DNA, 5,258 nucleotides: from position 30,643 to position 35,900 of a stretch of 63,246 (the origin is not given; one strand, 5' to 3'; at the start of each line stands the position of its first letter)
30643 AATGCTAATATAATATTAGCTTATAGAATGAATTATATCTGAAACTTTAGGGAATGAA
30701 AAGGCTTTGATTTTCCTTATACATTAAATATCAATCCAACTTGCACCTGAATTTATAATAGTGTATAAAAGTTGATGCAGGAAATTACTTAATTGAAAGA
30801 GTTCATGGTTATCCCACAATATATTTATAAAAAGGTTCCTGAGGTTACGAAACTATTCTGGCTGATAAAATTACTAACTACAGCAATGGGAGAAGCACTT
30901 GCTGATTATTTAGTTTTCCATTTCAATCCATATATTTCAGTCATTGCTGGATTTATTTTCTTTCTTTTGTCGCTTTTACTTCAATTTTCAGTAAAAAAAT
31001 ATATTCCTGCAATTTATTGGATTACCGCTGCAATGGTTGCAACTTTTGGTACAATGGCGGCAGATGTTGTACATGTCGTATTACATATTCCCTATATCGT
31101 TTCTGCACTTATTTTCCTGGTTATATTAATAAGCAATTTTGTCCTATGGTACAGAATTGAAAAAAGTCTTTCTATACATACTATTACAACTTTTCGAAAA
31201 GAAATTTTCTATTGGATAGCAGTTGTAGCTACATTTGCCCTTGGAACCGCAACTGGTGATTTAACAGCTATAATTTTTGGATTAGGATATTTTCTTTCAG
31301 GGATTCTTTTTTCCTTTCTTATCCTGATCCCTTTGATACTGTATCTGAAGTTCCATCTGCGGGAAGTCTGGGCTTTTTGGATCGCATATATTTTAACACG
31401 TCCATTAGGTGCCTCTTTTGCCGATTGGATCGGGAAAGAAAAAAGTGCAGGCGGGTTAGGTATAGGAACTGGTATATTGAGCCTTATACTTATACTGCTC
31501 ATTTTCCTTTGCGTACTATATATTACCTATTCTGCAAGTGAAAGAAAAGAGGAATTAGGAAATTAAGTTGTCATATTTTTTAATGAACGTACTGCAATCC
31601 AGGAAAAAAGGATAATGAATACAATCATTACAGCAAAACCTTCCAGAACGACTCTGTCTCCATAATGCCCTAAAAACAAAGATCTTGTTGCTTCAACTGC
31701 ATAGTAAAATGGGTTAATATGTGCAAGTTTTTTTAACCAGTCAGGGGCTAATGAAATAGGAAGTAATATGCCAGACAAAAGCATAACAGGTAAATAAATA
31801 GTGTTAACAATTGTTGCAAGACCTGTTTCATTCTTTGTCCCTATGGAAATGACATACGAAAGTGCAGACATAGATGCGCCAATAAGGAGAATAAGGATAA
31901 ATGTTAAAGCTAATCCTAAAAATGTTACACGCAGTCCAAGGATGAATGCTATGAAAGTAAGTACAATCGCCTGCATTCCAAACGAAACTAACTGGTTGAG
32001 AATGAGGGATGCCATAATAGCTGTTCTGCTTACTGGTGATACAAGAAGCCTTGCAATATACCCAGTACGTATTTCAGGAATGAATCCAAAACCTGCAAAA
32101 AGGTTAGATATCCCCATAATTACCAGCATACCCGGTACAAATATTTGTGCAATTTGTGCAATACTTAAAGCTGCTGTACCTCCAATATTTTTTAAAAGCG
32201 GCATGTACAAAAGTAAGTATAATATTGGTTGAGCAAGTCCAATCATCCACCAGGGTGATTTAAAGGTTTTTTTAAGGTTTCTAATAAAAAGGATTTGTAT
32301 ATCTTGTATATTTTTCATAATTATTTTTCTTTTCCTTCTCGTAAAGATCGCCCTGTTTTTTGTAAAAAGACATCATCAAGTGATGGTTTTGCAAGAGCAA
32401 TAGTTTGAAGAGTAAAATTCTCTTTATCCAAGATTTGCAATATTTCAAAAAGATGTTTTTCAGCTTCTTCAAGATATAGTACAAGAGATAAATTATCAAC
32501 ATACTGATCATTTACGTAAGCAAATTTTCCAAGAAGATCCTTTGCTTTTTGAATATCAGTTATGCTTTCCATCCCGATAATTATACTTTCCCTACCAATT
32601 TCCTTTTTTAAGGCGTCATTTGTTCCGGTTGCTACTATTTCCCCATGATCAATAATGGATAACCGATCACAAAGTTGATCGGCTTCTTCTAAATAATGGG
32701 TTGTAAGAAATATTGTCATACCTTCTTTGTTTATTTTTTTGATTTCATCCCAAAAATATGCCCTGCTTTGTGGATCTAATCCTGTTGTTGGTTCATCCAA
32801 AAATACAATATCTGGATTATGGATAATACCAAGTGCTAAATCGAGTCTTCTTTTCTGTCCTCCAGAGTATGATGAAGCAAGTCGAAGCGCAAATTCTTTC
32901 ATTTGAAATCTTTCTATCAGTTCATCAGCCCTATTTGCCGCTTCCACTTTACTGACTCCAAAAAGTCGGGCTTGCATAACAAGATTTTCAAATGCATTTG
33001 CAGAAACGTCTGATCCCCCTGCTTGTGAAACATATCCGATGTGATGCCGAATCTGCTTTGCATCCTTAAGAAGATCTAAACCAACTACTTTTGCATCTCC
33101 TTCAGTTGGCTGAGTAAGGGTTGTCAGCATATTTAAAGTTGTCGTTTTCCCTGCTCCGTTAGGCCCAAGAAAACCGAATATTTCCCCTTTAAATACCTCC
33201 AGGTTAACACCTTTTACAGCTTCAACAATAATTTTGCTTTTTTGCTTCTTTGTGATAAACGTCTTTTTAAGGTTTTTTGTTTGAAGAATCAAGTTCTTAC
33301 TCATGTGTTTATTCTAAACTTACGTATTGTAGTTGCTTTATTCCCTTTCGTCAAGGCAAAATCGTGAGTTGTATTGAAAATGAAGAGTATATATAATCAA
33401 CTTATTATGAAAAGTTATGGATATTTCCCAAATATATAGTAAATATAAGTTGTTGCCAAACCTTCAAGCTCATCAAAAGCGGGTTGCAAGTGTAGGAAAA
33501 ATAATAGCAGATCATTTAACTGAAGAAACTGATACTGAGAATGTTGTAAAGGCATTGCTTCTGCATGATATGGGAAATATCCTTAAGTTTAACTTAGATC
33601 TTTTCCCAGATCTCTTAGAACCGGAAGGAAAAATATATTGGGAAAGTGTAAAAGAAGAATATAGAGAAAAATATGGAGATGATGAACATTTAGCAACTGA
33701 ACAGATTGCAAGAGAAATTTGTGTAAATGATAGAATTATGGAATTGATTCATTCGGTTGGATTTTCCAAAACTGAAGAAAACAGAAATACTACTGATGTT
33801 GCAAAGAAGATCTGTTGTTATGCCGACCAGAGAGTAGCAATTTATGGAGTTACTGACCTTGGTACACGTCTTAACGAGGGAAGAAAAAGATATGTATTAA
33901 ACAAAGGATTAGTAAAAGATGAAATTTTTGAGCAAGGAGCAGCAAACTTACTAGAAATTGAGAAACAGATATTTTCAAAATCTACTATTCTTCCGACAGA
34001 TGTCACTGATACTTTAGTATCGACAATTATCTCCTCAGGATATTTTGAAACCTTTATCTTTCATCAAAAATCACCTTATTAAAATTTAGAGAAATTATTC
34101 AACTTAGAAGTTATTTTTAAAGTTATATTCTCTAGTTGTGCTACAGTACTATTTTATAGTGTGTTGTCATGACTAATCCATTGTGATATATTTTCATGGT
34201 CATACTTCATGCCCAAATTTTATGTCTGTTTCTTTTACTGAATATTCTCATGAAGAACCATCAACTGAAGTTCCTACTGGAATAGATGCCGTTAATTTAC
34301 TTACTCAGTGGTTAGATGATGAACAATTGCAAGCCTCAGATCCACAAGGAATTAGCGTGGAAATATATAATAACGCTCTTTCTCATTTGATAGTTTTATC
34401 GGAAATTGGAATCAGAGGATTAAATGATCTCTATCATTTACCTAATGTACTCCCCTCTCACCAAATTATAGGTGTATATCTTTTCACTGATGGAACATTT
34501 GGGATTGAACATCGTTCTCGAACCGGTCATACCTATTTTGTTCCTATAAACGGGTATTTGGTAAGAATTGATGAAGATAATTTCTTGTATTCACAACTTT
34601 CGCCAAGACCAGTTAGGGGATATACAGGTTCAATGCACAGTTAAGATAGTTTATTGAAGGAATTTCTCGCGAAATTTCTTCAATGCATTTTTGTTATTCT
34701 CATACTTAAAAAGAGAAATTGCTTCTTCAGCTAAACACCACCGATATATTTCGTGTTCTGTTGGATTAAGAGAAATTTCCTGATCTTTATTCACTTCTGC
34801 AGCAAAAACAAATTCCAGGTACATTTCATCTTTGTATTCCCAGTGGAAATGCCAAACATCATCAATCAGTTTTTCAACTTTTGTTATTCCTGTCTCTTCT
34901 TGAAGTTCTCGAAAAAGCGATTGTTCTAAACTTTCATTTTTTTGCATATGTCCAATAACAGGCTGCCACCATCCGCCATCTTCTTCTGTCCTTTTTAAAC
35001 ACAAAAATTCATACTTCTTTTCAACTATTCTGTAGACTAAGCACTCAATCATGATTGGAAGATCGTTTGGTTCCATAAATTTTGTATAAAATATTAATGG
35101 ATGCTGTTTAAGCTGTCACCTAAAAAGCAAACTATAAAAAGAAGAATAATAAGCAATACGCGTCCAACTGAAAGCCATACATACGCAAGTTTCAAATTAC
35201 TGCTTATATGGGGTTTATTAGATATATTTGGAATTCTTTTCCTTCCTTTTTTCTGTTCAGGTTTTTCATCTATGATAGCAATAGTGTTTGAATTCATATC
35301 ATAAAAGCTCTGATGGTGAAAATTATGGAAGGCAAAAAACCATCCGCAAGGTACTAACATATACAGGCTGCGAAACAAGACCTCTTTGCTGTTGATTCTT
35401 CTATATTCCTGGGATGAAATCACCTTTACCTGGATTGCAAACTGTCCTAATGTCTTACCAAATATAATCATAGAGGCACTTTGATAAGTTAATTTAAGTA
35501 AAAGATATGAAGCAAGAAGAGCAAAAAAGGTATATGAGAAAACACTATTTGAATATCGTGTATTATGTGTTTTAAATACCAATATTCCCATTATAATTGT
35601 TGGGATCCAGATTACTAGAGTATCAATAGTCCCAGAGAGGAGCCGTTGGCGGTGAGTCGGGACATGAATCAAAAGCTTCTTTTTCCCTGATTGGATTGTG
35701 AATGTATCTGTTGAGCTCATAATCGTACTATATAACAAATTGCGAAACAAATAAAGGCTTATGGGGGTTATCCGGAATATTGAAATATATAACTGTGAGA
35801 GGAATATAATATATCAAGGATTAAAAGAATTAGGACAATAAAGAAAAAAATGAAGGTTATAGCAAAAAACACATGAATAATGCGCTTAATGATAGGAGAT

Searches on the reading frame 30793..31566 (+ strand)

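Call 17: search_protein_families(library=pfam, proteins=[window:30793-31566:+], max_evalue=0.001)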
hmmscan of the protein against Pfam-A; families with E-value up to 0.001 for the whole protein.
window:30793-31566:+ (257 aa): 1 family
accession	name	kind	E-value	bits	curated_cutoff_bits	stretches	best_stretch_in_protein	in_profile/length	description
PF03988.17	DUF347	-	1.8e-45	153.4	28.2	4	74-124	1-51/52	Repeat of Unknown Function (DUF347)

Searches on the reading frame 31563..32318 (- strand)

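Call 17: search_protein_families(library=pfam, proteins=[window:31563-32318:-], max_evalue=0.001)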
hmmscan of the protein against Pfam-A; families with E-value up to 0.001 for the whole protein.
window:31563-32318:- (251 aa): 2 families
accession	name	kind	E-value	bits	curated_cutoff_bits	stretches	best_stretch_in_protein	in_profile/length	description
PF01061.29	ABC2_membrane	-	2.7e-28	99.4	26.9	1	6-215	2-210/211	ABC-2 type transporter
PF12698.13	ABC2_membrane_3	-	1.1e-16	61.3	31.6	1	55-243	159-346/347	ABC-2 family transporter protein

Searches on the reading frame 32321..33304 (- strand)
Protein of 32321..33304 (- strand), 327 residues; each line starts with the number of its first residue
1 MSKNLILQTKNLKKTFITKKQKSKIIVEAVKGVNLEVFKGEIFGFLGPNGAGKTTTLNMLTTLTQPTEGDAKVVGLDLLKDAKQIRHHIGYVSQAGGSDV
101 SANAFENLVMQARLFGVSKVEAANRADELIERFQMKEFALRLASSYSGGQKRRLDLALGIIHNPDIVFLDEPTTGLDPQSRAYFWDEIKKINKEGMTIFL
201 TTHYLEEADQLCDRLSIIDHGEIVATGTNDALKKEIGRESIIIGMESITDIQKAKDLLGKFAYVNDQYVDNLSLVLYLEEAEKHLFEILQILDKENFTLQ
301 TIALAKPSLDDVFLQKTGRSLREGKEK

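Call 17: search_protein_families(library=pfam, proteins=[window:32321-33304:-], max_evalue=0.001)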
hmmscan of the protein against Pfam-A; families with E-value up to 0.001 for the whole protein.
window:32321-33304:- (327 aa): 4 families
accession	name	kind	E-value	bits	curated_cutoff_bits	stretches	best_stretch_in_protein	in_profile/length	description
PF00005.33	ABC_tran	-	9.6e-31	107.6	25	1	31-174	2-137/137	ABC transporter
PF13304.12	AAA_21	-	3.6e-10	40.8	27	1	142-203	234-298/304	AAA domain, putative AbiEii toxin, Type IV TA system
PF13732.12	DrrA1-3_C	-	1.9e-08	35.3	27.4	1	227-317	1-81/81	ATP-binding protein DrrA1-3-like, C-terminal domain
PF13175.12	AAA_15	-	8.1e-06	26.1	32.1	0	160-203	325-369/374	AAA ATPase domain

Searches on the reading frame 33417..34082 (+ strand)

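Call 17: search_protein_families(library=pfam, proteins=[window:33417-34082:+], max_evalue=0.001)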
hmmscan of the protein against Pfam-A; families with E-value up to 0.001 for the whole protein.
window:33417-34082:+ (221 aa): 1 family
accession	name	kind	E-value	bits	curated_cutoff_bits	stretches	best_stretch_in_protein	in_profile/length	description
PF01966.28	HD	-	2.7e-05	24.9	22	1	18-137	3-111/116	HD domain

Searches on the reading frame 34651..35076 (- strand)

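Call 28: search_protein_families(library=pfam, proteins=[window:34651-35076:-], max_evalue=0.001)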
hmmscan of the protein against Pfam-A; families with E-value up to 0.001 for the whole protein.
window:34651-35076:- (141 aa): 1 family
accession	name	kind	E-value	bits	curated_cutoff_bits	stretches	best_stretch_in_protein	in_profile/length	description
PF00293.34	NUDIX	-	1.4e-14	54.6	21.1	1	14-127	8-126/134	NUDIX domain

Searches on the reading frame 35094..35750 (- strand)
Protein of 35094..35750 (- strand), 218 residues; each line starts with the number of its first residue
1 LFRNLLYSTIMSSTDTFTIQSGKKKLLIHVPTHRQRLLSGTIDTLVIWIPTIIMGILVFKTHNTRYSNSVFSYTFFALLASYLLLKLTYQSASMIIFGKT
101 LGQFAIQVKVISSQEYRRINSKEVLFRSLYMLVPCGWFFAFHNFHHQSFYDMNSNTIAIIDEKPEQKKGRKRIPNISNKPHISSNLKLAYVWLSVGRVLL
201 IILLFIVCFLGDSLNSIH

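Call 28: search_protein_families(library=pfam, proteins=[window:35094-35750:-], max_evalue=0.001)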
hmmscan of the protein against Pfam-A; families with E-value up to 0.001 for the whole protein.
window:35094-35750:- (218 aa): 1 family
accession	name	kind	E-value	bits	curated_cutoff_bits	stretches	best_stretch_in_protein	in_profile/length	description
PF06271.18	RDD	-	2.1e-11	44.7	24.1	1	32-144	3-115/137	RDD family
